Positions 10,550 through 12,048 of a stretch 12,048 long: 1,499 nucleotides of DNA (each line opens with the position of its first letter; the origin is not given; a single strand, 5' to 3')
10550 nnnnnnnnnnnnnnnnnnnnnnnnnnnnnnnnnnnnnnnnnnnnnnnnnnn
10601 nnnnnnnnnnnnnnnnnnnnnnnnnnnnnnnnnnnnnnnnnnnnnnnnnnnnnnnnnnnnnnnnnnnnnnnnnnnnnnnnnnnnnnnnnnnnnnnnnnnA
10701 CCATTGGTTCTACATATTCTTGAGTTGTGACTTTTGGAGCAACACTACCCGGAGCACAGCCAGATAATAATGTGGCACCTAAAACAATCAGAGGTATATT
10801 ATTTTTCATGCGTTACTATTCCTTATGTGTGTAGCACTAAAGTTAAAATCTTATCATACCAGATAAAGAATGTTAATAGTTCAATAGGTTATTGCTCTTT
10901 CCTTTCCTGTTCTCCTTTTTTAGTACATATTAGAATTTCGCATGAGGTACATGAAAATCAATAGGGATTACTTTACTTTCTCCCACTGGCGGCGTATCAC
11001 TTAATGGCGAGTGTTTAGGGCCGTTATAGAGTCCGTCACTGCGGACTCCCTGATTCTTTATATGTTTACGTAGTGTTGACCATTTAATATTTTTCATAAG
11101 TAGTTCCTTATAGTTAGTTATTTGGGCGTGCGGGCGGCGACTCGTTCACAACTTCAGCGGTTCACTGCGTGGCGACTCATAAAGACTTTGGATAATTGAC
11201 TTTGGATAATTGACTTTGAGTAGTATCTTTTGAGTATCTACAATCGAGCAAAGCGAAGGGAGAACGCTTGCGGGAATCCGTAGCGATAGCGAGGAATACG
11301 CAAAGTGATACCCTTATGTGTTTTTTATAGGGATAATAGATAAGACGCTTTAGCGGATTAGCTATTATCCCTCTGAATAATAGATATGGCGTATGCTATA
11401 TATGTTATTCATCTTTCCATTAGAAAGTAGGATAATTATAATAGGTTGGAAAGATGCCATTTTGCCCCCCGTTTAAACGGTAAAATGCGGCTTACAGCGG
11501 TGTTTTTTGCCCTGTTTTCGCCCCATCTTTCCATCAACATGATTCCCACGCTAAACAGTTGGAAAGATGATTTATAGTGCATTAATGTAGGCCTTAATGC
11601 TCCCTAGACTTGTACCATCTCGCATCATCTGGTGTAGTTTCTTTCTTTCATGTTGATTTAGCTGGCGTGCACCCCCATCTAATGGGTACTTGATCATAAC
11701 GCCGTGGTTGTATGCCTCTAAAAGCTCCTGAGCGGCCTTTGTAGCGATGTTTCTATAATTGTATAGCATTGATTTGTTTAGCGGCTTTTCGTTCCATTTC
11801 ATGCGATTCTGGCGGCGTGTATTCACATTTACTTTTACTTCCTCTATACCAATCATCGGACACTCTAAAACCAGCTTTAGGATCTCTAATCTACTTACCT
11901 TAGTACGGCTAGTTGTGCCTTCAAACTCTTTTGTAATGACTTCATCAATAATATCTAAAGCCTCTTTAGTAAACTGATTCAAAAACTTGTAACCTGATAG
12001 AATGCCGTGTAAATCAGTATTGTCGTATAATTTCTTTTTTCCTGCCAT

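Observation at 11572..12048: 158-aa unknown protein flanked by the iteron array: candidate regulator or initiator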

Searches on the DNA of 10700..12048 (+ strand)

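Call 9: search_dna_similar(query=window:10800-12048:+, collection=ecoli_genomes, mode=near)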
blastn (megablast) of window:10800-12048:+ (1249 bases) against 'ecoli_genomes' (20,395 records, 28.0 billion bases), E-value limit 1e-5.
Records with a match: 4; places in all: 4; records where one place covers at least 80% of the query: 0.
Genomes with a match: 4 of 5426; with a place that covers at least 80% of the query: 0. Places per genome that has any: lowest 1, median 1, highest 1. On chromosomes: 4 places; on plasmids: 0.
Best place of each record, by identity: 95-99% 1; 90-95% 3.
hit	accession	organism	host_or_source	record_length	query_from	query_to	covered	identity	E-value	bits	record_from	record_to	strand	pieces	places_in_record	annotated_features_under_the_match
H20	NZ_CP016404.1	Escherichia coli strain 210221272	swine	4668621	1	193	15%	93.8%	3e-74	289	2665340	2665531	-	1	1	hypothetical protein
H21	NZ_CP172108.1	Escherichia coli strain QL57EC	swine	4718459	1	193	15%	93.8%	3e-74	289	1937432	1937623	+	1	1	hypothetical protein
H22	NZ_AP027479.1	Escherichia coli strain LR-17-1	Homo sapiens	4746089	1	193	15%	93.8%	3e-74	289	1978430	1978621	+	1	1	hypothetical protein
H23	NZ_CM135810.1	Escherichia coli strain WGI31CT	green ice lettuce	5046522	444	504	5%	96.7%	4e-18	102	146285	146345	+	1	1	none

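Call 32: search_rna_families(source=window, start=10700, end=12048, threshold=evalue, max_evalue=1, show_alignments=3)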
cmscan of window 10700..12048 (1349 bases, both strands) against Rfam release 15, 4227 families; matches with E-value up to 1: 0.
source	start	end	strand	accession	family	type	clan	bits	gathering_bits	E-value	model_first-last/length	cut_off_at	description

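Call 40: search_dna_similar(query=window:11098-11575:-, collection=phages, mode=distant, max_evalue=0.01)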
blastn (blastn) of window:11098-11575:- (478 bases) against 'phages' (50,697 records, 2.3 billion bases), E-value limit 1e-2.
No match.

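Call 110: get_annotated_region(hit=H23, flank=6000)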
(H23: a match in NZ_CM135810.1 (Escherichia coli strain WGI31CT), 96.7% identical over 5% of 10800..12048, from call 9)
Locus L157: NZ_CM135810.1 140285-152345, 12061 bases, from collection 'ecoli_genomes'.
description: Escherichia coli strain WGI31CT chromosome, whole genome shotgun sequence
organism: Escherichia coli strain WGI31CT (NCBI taxid 562)
replicon: chromosome; assembly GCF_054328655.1
host: -; source: green ice lettuce; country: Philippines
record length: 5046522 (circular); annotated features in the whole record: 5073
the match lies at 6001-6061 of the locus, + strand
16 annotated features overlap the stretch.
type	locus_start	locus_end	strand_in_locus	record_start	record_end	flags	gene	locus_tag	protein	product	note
CDS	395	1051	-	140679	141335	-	-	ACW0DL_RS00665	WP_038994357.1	hypothetical protein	-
CDS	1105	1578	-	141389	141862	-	-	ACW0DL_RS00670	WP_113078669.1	hypothetical protein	-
CDS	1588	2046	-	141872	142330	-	-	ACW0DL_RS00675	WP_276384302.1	hypothetical protein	-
CDS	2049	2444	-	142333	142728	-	-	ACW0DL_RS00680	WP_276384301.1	hypothetical protein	-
CDS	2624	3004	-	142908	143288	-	-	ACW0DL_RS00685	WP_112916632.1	hypothetical protein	-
CDS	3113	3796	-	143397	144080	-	-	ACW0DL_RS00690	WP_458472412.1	hypothetical protein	-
CDS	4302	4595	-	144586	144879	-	-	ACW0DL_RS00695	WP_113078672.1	hypothetical protein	-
CDS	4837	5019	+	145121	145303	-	-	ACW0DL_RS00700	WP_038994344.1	hypothetical protein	-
CDS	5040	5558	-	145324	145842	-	-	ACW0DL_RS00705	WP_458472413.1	hypothetical protein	-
CDS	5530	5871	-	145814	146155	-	-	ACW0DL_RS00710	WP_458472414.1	hypothetical protein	-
CDS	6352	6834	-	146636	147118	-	-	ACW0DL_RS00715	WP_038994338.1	hypothetical protein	-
CDS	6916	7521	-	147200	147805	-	-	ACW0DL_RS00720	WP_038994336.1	hypothetical protein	-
CDS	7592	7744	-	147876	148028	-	-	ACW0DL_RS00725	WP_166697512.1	ribbon-helix-helix domain-containing protein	-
CDS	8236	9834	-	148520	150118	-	-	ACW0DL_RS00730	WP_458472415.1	recombinase zinc beta ribbon domain-containing protein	-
CDS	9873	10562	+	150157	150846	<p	yegD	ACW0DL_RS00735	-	molecular chaperone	incomplete; partial in the middle of a contig; missing N-terminus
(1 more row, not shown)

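Call 114: search_dna_similar(query=L004:9100-10000:+, collection=ecoli_genomes, mode=near, max_rows=30, rows=spread)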
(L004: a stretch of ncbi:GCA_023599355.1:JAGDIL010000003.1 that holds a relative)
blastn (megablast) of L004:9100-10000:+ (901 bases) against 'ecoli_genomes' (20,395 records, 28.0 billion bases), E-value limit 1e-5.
Records with a match: 2; places in all: 2; records where one place covers at least 80% of the query: 1.
Genomes with a match: 2 of 5426; with a place that covers at least 80% of the query: 1. Places per genome that has any: lowest 1, median 1, highest 1. On chromosomes: 2 places; on plasmids: 0.
Best place of each record, by identity: 90-95% 2.
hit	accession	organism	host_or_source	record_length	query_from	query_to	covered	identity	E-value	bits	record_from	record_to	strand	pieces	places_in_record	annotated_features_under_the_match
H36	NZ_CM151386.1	Escherichia coli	Homo sapiens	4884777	1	900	100%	93.7%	0e+0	1339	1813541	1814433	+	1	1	hypothetical protein (x2)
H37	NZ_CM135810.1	Escherichia coli strain WGI31CT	green ice lettuce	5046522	195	900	78%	92.1%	0e+0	994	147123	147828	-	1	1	hypothetical protein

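Call 115: get_annotated_region(hit=H36, flank=4000)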
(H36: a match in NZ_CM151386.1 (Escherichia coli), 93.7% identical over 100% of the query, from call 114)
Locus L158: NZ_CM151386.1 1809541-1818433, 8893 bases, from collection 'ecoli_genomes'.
description: Escherichia coli isolate 02B21CPO003B chromosome, whole genome shotgun sequence
organism: Escherichia coli (NCBI taxid 562)
replicon: chromosome; assembly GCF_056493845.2
host: Homo sapiens; source: stool/rectal swab; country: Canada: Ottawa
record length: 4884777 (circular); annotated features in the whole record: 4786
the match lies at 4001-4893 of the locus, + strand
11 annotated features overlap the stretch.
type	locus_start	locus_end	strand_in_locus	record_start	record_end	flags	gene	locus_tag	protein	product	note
CDS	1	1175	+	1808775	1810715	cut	yegI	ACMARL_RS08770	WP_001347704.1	protein kinase YegI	-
CDS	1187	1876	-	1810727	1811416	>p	yegD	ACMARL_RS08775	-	molecular chaperone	incomplete; partial in the middle of a contig; missing N-terminus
CDS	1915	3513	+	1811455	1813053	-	-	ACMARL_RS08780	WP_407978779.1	recombinase family protein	-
CDS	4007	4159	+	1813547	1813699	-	-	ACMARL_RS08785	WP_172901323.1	hypothetical protein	-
CDS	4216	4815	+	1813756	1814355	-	-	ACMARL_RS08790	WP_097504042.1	hypothetical protein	-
CDS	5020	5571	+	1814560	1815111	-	-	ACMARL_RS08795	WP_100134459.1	hypothetical protein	-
CDS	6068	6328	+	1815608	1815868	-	-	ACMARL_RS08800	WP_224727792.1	class I SAM-dependent methyltransferase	-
CDS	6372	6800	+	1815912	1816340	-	-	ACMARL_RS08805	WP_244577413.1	class I SAM-dependent methyltransferase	-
CDS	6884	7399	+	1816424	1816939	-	-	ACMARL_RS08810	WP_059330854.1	hypothetical protein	-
CDS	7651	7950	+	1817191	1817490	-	-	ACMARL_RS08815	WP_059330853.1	hypothetical protein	-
CDS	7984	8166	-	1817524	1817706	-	-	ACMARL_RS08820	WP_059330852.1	hypothetical protein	-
